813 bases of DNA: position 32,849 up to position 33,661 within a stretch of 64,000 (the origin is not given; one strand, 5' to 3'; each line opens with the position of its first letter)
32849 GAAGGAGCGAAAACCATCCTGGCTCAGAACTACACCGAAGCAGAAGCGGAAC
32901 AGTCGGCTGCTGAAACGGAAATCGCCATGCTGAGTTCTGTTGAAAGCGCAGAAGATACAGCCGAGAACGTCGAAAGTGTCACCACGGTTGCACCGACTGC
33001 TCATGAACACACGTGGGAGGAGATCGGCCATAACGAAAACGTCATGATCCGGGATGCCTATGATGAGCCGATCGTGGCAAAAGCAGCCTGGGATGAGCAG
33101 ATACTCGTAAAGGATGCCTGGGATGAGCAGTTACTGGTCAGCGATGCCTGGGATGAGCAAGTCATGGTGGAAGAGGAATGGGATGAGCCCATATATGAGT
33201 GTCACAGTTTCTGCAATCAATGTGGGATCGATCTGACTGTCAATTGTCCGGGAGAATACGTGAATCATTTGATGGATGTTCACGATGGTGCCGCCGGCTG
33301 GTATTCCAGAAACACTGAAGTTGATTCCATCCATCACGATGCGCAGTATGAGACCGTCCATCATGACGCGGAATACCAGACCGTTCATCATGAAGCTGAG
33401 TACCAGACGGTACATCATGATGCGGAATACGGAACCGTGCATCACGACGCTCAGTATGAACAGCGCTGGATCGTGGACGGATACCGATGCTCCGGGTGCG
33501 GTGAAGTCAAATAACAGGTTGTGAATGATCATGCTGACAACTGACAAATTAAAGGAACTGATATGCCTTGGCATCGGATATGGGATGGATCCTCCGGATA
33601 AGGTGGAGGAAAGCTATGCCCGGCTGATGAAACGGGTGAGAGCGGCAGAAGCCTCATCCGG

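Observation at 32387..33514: Second gene encodes a circularly module-swapped paralogue of the sigma factor's ectodomain, with two possible membrane-anchoring modes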

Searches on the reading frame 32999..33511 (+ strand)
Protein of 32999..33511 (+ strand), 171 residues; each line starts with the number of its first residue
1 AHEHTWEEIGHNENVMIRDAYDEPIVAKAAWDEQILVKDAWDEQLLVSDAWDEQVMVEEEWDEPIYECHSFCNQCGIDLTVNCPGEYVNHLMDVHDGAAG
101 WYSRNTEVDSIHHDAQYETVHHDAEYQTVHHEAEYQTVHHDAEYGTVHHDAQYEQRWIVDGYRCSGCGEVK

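Call 22: find_related_loci(query=A3, collection=genome_contigs, flank=8000)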
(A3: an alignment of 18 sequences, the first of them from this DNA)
Query A3 (171 aa) in genome_contigs; peptide patterns used: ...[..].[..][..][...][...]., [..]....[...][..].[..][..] (x = any residue, [..] = any of these).
127 stretches matched a pattern; 74 encode a relative of the query (tblastn E <= 1e-3); 71 distinct loci.
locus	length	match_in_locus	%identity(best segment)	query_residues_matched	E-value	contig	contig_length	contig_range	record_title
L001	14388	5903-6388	51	1-171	2e-48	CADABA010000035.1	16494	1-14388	MAG: uncultured Lachnospiraceae bacterium isolate RUG13128 genome assembly, contig: RUG13128_asm_35, whole genome shotgu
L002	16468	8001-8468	49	2-171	3e-42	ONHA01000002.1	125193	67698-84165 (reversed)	uncultured Clostridiales bacterium isolate RUG300 genome assembly, contig: scaffold_33, whole genome shotgun sequence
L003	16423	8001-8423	50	29-171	4e-38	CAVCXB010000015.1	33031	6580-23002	Wujia chipingensis isolate H07660-L1_cleanbin_000005 genome assembly, contig: Spades_H07660-L1_contig_350, whole genome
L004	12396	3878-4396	44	1-171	8e-37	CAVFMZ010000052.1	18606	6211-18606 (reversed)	Firmicutes bacterium CAG:176 isolate H07667-L1_cleanbin_000020 genome assembly, contig: Spades_H07667-L1_contig_2607, wh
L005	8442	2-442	52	30-171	4e-37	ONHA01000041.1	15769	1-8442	uncultured Clostridiales bacterium isolate RUG300 genome assembly, contig: scaffold_1814, whole genome shotgun sequence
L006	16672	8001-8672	34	11-171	3e-36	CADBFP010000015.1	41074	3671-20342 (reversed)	MAG: uncultured Lachnospiraceae bacterium isolate RUG13928 genome assembly, contig: RUG13928_asm_15, whole genome shotgu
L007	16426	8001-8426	49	28-171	3e-35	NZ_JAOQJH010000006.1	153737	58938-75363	Anthropogastromicrobium aceti strain H6_35 .14207_7_90.6, whole genome shotgun sequence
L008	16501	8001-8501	44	1-171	8e-35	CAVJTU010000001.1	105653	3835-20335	uncultured Oscillospiraceae bacterium isolate H07682-L1_cleanbin_000010 genome assembly, contig: Spades_H07682-L1_contig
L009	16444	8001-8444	48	29-171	5e-34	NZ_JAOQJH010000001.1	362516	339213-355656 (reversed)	Anthropogastromicrobium aceti strain H6_35 .14207_7_90.1, whole genome shotgun sequence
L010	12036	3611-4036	46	28-171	2e-31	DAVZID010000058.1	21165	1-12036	MAG TPA_asm: Lachnospiraceae bacterium isolate gSpreadC_ID_65 NODE_365_length_21165_cov_11.227996, whole genome shotgun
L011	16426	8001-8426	46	28-171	1e-30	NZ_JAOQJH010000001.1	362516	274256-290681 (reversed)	Anthropogastromicrobium aceti strain H6_35 .14207_7_90.1, whole genome shotgun sequence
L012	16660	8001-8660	46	12-161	4e-29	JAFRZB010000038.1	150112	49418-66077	MAG: Bacillota bacterium isolate RGIG2928 Goat_Omasum.Co__c1858157, whole genome shotgun sequence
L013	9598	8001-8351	49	28-152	4e-28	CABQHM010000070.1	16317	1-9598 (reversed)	MAG TPA_asm: uncultured Coriobacteriales bacterium isolate MGYG-HGUT-00585 genome assembly, contig: GUT_GENOME017973_70,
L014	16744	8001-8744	37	3-154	3e-25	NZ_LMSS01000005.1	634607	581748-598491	Phycicoccus sp. Soil802 contig_5, whole genome shotgun sequence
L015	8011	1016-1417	41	25-171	2e-24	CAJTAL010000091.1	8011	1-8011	Lachnospiraceae bacterium isolate A13_5.CF.DSS genome assembly, contig: MGBC000028.91, whole genome shotgun sequence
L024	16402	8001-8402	39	25-171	4e-21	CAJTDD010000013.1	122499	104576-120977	Lachnospiraceae bacterium isolate B50_50_CF_H genome assembly, contig: MGBC000111.13, whole genome shotgun sequence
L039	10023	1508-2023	52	12-171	5e-11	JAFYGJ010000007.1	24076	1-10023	MAG: Lachnospiraceae bacterium isolate RGIG7066 Sheep_Rumen.Co__c341425, whole genome shotgun sequence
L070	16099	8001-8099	71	101-168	1e-4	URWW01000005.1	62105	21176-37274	uncultured Collinsella sp. isolate UMGS1432 genome assembly, contig: NODE_297_length_62105_cov_4.243078, whole genome sh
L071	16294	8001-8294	31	55-171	7e-4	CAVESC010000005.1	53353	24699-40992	Bacteroidaceae bacterium isolate SRR8978468_cleanbin_000001 genome assembly, contig: Spades_SRR8978468_contig_6, whole g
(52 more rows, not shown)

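Call 27: predict_structure(alignment_id=A3)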
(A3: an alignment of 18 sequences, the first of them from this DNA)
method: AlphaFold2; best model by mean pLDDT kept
length: 171 residues; sequences in the alignment: 18
mean_pLDDT: 90.5   pTM: 0.40
mean pLDDT of the five models: 90.5, 90.2, 90.2, 88.7, 88.3
residues with pLDDT >= 90: 129; 70-90: 27; 50-70: 15; < 50: 0
segments of 3 or more residues with pLDDT < 50: none
pLDDT, mean of each block of 10 residues (from residue 1): 89 94 95 97 97 96 93 83 67 67 91 96 97 97 95 93 93 89
secondary structure, 60 per line:
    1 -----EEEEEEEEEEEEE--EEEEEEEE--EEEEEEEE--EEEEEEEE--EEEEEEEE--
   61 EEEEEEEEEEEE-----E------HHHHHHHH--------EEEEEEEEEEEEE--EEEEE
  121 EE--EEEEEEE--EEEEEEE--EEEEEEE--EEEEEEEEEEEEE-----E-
elements in order: E6-18 E21-28 E31-38 E41-48 E51-58 E61-72 H85-92 E101-113 E116-122 E125-131 E134-140 E143-149 E152-164

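Call 31: fold_search(model_id=the predicted structure, library=pdb)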
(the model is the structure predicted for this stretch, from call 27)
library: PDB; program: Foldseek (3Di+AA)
matches with E <= 10: 134; with E <= 0.001: 0
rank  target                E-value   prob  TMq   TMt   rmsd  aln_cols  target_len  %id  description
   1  5ec5_A                1.1e-01  0.18  0.13  0.09  33.9       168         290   11  Crystal structure of lysenin pore (released 2016-05-18)
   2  5ec5_M                2.6e-01  0.12  0.12  0.09  33.7       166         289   11  Crystal structure of lysenin pore (released 2016-05-18)
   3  5ec5_C                2.8e-01  0.14  0.13  0.08  33.1       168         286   11  Crystal structure of lysenin pore (released 2016-05-18)
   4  5ec5_D                4.4e-01  0.08  0.10  0.08  34.2       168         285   11  Crystal structure of lysenin pore (released 2016-05-18)
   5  5ec5_L                4.9e-01  0.11  0.13  0.09  32.4       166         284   10  Crystal structure of lysenin pore (released 2016-05-18)
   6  8egr_I                5.2e-01  0.33  0.22  0.16  16.4       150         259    5  Upper tail structure of Staphylococcus phage Andhra (released 2022-12-14)
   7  5gaq_A                5.8e-01  0.08  0.12  0.09  34.1       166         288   11  Cryo-EM structure of the Lysenin Pore (released 2016-04-06)
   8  5ec5_E                6.1e-01  0.06  0.10  0.08  33.8       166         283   11  Crystal structure of lysenin pore (released 2016-05-18)
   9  6qz9_0A               6.7e-01  0.18  0.24  0.16  19.5       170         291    9  The cryo-EM structure of the collar complex and tail axis in bacteriophage phi29 (released 2019-06-12)
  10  5ec5_I                7.9e-01  0.05  0.11  0.08  33.9       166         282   11  Crystal structure of lysenin pore (released 2016-05-18)
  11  5ec5_F                8.3e-01  0.06  0.10  0.08  34.5       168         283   11  Crystal structure of lysenin pore (released 2016-05-18)
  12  5ec5_B                1.0e+00  0.06  0.12  0.08  34.7       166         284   11  Crystal structure of lysenin pore (released 2016-05-18)
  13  8ua8_F                1.3e+00  0.04  0.12  0.06  30.9       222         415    9  Structure of Semliki Forest virus VLP in complex with VLDLR LA2 (released 2024-08-14)
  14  6jo8_A                1.4e+00  0.03  0.12  0.06  34.7       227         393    9  The complex structure of CHIKV envelope glycoprotein bound to human MXRA8 (released 2019-05-15)
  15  9f4b_F2               1.5e+00  0.06  0.14  0.07  50.4       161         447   13  Pre-assembled baseplate cup of Klebsiella phage KP1 variant vB_Kpn_Lilla1 (released 2025-05-14)
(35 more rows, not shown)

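Call 39: fold_search(model_id=the predicted structure, library=viral)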
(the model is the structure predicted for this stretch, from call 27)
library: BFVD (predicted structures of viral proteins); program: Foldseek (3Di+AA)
matches with E <= 10: 234; with E <= 0.001: 0
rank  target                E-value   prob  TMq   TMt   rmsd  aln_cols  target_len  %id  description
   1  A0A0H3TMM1            1.5e-02  0.30  0.16  0.07  35.1       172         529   12  (no name in the UniProt tables at hand)
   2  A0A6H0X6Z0            1.2e-01  0.75  0.29  0.29   8.8       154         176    6  (no name in the UniProt tables at hand)
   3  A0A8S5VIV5            1.6e-01  0.47  0.20  0.15  18.7       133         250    9  Lower collar protein [Podoviridae sp. ct9H612]
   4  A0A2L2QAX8            2.0e-01  0.12  0.16  0.12  21.3       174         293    6  Uncharacterized protein [Human betaherpesvirus 6A]
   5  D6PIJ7                2.8e-01  0.28  0.21  0.26  24.6       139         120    9  (no name in the UniProt tables at hand)
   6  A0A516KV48            5.3e-01  0.16  0.25  0.12  15.8       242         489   11  Membrane protein [Microbacterium phage FuzzBuster]
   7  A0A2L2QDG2            5.6e-01  0.20  0.21  0.19   9.7       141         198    4  Uncharacterized protein [Human herpesvirus 6B]
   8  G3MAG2                5.6e-01  0.04  0.10  0.06  32.4       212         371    8  Gp421 [Bacillus phage G]
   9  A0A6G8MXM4            6.9e-01  0.05  0.10  0.04  51.5       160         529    9  Collagen-like triple helix repeat-containing protein [Cedratvirus kamchatka]
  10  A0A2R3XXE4            7.3e-01  0.10  0.21  0.12  40.4       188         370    3  Uncharacterized protein [Human betaherpesvirus 6]
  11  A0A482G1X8            7.3e-01  0.06  0.12  0.12  50.4       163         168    7  Capsid protein [Parsley severe stunt associated virus]
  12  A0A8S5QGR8            7.3e-01  0.05  0.11  0.02  56.9       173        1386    8  Tail protein [Siphoviridae sp. ctr8v12]
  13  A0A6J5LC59            8.1e-01  0.06  0.11  0.07  55.4       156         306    9  Uncharacterized protein [uncultured Caudovirales phage]
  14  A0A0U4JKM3            8.5e-01  0.04  0.10  0.08  50.8       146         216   17  Uncharacterized protein [Arthrobacter phage Galaxy]
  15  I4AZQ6                9.0e-01  0.03  0.10  0.09  51.7       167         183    8  (no name in the UniProt tables at hand)
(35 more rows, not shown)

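Call 45: search_protein_representatives(alignment_id=A3)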
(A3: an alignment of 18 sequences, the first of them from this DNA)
Query: 18 sequences, 170 profile positions. Proteins with E-value up to 0.001 (for the whole library): 1535; up to 1e-10: 518; up to 1e-30: 50. The best 150 are listed.
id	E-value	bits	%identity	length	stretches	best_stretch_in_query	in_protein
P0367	5.8e-125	429.8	-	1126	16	24-78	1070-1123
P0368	4.7e-80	283.6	-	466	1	1-170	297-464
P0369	9.1e-80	282.7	-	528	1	1-170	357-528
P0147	5.4e-76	270.4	-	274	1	1-169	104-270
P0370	5.1e-72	257.5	-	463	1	1-170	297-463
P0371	1.0e-71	256.5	-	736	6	28-146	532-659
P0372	1.6e-71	255.8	-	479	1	2-170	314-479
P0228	1.3e-68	246.4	-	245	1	1-169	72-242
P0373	3.6e-68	244.9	-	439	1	1-170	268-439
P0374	1.3e-66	239.9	-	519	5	42-125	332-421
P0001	5.4e-60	218.3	-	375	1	1-170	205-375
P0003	8.9e-58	211.1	-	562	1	1-169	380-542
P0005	4.2e-57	208.9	-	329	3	24-139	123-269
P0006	2.3e-53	196.7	-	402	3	28-141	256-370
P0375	2.5e-52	193.4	-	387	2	48-170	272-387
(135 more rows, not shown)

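Call 57: search_solved_structures(query=A3, max_evalue=1)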
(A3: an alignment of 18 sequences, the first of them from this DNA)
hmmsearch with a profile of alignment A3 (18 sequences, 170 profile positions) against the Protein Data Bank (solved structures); distinct sequences matched with E-value up to 1: 14.
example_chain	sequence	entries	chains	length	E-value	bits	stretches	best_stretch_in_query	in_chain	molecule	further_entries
2yt9_A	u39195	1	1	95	0.016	18.2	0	68-95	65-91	zinc finger-containing protein 1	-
2kmk_A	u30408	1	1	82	0.023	17.7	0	71-94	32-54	Zinc finger protein Gfi-1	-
8jq0_A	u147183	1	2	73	0.038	17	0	71-101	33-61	HKR3 protein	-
8cuc_E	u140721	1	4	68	0.091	15.8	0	69-93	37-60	Sal-like protein 4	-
5yj3_C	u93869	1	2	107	0.12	15.4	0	71-100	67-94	Telomere zinc finger-associated protein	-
7y3i_A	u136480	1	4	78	0.14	15.2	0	70-93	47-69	Sal-like protein 4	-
8a4i_I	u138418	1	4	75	0.14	15.1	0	69-93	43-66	Sal-like protein 4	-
7y3k_A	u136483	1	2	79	0.14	15.1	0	70-93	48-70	Sal-like protein 4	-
8h9h_G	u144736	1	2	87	0.16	15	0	69-92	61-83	Zinc finger and BTB domain-containing protein 7A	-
7mc1_A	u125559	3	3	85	0.24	14.4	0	69-91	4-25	Isoform 2 of Zinc finger and BTB domain-containing protein 17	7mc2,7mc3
7txc_E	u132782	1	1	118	0.28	14.1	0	71-91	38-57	Hypermethylated in cancer 2 protein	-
2cot_A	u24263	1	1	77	0.3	14.1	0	69-92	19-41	Zinc finger protein 435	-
3i4e_A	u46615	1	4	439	0.44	13.5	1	89-132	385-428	Isocitrate lyase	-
9zn4_A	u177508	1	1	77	0.76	12.7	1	42-89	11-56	Nif11 domain-containing protein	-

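Call 58: search_protein_families(library=pfam, alignment_id=A3, max_evalue=1)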
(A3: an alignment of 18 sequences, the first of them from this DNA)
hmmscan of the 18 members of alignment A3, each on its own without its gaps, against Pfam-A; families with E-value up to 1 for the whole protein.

A. member 1, seq(171 aa): 2 families
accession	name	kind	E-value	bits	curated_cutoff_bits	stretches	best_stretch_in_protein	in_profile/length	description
PF12773.13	DZR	-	0.12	13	27.3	1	64-84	7-28/45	Double zinc ribbon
PF19750.4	DUF6237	-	0.22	12.1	25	1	60-104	12-51/90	Family of unknown function (DUF6237)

B. families by the number of members that match (of 18 scanned): 26 families (the first 25 are shown)
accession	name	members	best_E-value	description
PF01096.23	Zn_ribbon_TFIIS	14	0.0044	Transcription factor S-II (TFIIS)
PF02150.21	Zn_ribbon_RPB9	5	0.017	RNA polymerases M/15 Kd subunit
PF25745.1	Phage_GP58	4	0.073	Bacteriophage GP58 protein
PF00096.32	zf-C2H2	3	0.015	Zinc finger, C2H2 type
PF10825.13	DUF2752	3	0.23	Protein of unknown function (DUF2752)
PF18099.7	CBM_35_2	2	0.0049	Carbohydrate binding module (family 35)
PF13453.11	Zn_ribbon_TFIIB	2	0.017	Transcription factor zinc-finger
PF12172.15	zf-ChsH2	2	0.027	ChsH2, rubredoxin-like zinc ribbon domain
PF13912.12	zf-C2H2_6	2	0.064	C2H2-type zinc finger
PF21135.2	DRL_cat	1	0.0036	Oxidoreductase DRL, catalytic domain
PF03107.22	C1_2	1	0.012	C1 domain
PF19148.5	DUF5830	1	0.014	Family of unknown function (DUF5830)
PF12866.13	DUF3823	1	0.028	Protein of unknown function (DUF3823) N-terminal domain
PF07015.17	VirC1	1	0.11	VirC1 protein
PF12773.13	DZR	1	0.12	Double zinc ribbon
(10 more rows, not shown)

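Call 70: search_protein_families(library=pfam, proteins=[L039:2096-10021:+, L004:4469-8323:+, L070:9273-10883:-, L071:3862-6003:+, L024:3280-5097:-], max_evalue=0.0001)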
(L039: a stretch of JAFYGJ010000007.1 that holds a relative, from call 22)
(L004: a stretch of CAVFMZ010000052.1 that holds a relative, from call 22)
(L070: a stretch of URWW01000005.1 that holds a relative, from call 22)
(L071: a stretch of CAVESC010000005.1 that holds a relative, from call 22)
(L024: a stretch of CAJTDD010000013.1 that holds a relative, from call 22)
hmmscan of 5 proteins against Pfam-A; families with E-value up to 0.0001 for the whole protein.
L039:2096-10021:+ (2642 aa): 2 families
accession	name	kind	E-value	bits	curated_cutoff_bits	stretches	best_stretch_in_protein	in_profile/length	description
PF18202.7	TQ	-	9.1e-68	227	23.8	3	2476-2612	1-126/127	T-Q ester bond containing domain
PF17802.7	SpaA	-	4.8e-42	142.5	23.1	2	1817-1898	14-81/91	Prealbumin-like fold domain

L004:4469-8323:+ (1285 aa): 1 family
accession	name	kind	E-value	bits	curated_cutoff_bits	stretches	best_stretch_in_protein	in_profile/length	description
PF17802.7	SpaA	-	4.1e-17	62.6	23.1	1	876-943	17-83/91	Prealbumin-like fold domain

L070:9273-10883:- (536 aa): 1 family
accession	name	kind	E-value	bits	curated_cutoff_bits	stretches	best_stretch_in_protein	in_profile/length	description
PF03389.21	MobA_MobL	-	4.3e-43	148.1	26.7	1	17-289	2-223/224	MobA/MobL family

L071:3862-6003:+ (714 aa): 3 families
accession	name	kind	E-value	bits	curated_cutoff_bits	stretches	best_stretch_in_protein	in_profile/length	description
PF01131.25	Topoisom_bac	-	1.7e-110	370.3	35.1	1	152-563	4-410/411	DNA topoisomerase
PF01396.24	Zn_ribbon_Top1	-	2.6e-44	149.2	32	3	592-629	1-38/39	Topoisomerase DNA binding C4 zinc finger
PF01751.28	Toprim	-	3.8e-09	37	23.1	1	2-130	1-93/96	Toprim domain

L024:3280-5097:- (605 aa): 2 families
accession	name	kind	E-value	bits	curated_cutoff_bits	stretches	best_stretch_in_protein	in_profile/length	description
PF02518.31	HATPase_c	-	4.8e-14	53.2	26.4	1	500-601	1-105/111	Histidine kinase-, DNA gyrase B-, and HSP90-like ATPase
PF00512.31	HisKA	-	3.4e-12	46.6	26.9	1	390-453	2-65/66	His Kinase A (phospho-acceptor) domain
